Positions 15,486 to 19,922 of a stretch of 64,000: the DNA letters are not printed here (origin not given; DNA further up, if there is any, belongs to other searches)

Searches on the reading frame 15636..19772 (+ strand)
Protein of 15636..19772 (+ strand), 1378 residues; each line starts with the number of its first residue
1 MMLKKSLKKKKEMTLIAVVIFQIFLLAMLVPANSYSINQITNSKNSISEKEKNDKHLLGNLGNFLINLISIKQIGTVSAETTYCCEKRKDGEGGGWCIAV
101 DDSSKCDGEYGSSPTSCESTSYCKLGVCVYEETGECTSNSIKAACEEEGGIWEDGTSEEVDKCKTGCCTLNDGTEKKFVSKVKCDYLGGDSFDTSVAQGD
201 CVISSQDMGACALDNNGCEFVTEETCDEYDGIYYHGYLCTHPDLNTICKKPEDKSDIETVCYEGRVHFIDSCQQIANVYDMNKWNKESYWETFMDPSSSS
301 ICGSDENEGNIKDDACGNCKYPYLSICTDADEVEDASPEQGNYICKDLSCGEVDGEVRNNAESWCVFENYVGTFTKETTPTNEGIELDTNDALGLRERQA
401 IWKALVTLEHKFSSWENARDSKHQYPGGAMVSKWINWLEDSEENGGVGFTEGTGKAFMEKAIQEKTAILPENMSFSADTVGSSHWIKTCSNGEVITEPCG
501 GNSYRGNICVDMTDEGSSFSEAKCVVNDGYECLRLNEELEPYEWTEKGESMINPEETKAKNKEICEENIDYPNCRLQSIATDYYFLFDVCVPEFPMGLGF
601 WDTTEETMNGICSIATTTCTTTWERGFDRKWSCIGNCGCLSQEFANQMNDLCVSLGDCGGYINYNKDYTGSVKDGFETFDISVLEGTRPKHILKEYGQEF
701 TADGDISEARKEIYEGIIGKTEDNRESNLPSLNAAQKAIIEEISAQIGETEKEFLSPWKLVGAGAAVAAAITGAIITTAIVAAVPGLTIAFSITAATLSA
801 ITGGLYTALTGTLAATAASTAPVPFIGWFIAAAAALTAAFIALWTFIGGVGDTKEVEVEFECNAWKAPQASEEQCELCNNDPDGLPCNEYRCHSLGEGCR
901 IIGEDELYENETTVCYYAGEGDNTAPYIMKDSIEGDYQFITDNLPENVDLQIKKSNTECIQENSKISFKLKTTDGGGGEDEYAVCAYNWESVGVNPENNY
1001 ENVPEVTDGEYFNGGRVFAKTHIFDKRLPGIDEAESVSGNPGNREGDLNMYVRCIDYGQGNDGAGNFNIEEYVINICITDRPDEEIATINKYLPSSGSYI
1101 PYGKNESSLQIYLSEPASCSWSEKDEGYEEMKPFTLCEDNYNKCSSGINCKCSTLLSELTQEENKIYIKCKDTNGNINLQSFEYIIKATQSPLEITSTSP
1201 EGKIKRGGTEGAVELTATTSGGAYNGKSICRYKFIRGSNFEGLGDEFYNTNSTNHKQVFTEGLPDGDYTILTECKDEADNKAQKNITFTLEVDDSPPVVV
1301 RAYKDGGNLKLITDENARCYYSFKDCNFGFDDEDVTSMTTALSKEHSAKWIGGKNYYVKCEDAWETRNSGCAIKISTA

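Call 5: search_protein_families(library=pfam, proteins=[window:15636-19772:+], max_evalue=0.1)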
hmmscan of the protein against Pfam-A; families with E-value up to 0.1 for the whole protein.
window:15636-19772:+ (1378 aa): 2 families
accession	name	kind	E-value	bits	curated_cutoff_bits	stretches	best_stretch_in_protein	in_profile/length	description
PF13750.12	Big_3_3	-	0.0018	18.4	27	1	1261-1300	10-49/157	Bacterial Ig-like domain (group 3)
PF19077.6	Big_13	-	0.0073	17.2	27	1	1250-1293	57-101/102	Bacterial Ig-like domain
